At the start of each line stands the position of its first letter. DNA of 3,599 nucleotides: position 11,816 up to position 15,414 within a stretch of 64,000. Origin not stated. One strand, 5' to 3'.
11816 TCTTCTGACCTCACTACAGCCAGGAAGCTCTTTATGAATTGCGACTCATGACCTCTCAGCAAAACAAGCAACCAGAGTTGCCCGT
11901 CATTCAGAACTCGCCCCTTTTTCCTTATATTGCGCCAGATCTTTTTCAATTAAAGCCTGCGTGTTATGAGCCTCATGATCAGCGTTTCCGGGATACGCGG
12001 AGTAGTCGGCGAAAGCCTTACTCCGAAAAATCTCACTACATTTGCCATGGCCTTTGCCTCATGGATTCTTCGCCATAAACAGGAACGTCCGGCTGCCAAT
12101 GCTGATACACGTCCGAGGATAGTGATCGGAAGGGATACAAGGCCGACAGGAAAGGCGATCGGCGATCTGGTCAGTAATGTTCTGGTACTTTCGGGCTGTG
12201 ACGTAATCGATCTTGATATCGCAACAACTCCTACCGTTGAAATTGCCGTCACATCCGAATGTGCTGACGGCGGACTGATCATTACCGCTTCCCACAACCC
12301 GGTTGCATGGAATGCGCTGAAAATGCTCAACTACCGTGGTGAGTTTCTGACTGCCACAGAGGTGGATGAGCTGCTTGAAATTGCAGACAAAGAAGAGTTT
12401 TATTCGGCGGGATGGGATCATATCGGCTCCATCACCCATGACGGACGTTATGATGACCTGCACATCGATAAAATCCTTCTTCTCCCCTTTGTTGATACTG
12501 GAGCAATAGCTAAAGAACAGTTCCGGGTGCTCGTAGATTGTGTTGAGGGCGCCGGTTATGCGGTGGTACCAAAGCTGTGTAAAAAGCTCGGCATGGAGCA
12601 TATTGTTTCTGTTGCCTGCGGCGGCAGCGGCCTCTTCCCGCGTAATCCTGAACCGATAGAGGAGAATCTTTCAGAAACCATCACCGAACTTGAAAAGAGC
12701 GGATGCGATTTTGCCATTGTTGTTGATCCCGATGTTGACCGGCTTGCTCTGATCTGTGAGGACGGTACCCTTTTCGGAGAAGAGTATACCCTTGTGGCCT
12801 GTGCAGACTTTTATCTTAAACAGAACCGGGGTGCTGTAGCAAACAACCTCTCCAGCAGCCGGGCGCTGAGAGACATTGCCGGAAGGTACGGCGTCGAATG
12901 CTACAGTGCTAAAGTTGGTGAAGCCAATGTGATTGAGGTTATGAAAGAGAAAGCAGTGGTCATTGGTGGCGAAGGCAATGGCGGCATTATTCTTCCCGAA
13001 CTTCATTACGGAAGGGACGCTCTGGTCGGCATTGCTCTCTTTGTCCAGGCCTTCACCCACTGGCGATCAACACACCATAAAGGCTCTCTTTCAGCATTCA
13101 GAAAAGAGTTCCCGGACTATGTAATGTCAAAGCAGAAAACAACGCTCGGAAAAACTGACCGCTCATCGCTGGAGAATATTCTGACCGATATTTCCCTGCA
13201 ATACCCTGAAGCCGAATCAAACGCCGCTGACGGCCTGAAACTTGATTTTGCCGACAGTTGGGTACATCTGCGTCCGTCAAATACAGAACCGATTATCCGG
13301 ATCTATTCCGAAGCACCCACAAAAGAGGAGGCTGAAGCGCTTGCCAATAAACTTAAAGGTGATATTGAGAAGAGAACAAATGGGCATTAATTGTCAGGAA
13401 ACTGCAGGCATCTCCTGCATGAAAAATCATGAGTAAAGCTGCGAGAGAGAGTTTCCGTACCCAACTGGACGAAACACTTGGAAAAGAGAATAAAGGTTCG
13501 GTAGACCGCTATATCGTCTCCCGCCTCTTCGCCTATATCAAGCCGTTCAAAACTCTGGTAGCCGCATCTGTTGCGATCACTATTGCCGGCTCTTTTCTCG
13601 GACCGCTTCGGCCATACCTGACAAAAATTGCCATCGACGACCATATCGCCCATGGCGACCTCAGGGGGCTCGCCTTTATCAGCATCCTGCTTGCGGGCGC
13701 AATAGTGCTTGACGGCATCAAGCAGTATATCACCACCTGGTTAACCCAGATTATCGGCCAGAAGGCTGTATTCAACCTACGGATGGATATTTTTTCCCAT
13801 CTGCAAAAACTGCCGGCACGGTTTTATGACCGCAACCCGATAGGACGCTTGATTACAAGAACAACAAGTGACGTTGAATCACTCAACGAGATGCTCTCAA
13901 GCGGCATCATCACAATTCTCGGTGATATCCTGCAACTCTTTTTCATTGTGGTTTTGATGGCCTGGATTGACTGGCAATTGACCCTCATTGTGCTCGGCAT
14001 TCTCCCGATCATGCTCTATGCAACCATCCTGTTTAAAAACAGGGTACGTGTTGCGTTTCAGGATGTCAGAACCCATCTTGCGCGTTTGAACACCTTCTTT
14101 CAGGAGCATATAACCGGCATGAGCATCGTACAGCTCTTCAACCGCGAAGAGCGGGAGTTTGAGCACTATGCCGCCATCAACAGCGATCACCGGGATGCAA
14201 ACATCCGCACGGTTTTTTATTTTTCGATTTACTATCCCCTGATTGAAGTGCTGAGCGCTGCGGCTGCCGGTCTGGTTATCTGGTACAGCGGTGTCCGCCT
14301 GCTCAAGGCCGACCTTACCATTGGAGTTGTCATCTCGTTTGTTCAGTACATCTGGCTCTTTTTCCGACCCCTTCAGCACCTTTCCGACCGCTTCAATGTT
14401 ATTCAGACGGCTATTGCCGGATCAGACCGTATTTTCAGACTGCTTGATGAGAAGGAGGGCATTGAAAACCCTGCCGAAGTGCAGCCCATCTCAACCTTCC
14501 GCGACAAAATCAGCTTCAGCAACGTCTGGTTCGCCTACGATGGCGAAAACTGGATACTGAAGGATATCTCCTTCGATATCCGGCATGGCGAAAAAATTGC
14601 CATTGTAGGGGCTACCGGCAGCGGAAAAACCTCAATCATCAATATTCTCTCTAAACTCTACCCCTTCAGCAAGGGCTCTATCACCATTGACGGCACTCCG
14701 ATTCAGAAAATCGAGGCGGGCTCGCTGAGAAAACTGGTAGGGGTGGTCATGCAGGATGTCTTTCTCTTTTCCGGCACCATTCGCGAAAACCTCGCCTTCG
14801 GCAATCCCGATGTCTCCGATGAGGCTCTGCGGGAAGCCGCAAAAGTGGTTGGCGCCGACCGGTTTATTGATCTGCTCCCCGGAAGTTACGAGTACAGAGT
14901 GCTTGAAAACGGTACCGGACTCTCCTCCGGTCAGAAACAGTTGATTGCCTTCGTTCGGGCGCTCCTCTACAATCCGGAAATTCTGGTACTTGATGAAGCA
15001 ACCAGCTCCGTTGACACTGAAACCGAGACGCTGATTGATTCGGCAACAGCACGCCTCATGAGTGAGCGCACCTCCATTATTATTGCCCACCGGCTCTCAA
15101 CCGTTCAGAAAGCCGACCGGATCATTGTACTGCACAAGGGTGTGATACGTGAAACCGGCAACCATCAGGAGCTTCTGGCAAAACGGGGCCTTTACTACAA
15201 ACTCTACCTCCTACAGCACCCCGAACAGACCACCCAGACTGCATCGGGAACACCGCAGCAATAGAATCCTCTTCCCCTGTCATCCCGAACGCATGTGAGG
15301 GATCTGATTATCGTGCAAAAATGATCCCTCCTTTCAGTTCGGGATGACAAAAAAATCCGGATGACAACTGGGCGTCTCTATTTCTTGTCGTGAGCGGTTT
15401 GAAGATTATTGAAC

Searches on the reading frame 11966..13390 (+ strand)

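Call 12: search_protein_families(library=pfam, proteins=[window:11966-13390:+])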
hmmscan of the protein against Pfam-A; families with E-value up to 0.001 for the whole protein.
window:11966-13390:+ (474 aa): 4 families
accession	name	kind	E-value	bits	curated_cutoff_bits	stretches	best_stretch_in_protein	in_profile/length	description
PF02878.22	PGM_PMM_I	-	6.5e-29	100.8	22.5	1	8-146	7-137/138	Phosphoglucomutase/phosphomannomutase, alpha/beta/alpha domain I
PF02879.22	PGM_PMM_II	-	3.7e-21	76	29.3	1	176-267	11-103/103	Phosphoglucomutase/phosphomannomutase, alpha/beta/alpha domain II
PF02880.22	PGM_PMM_III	-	2.4e-17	63.6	20.7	1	274-370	4-99/115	Phosphoglucomutase/phosphomannomutase, alpha/beta/alpha domain III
PF00408.26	PGM_PMM_IV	-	5e-10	39.7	23.1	1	418-462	20-64/68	Phosphoglucomutase/phosphomannomutase, C-terminal domain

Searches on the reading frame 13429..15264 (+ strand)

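Call 12: search_protein_families(library=pfam, proteins=[window:13429-15264:+])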
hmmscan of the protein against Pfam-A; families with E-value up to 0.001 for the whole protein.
window:13429-15264:+ (611 aa): 4 families
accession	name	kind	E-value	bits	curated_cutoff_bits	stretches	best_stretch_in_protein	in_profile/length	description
PF00664.28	ABC_membrane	-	1.2e-51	176.4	28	1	46-315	3-274/274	ABC transporter transmembrane region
PF00005.33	ABC_tran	-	3.3e-30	105.9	25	1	377-526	1-137/137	ABC transporter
PF02463.25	SMC_N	-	0.00019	21.4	40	0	497-568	136-211/220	RecF/RecN/SMC N terminal domain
PF13304.12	AAA_21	-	0.00044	20.9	27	0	497-529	237-272/304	AAA domain, putative AbiEii toxin, Type IV TA system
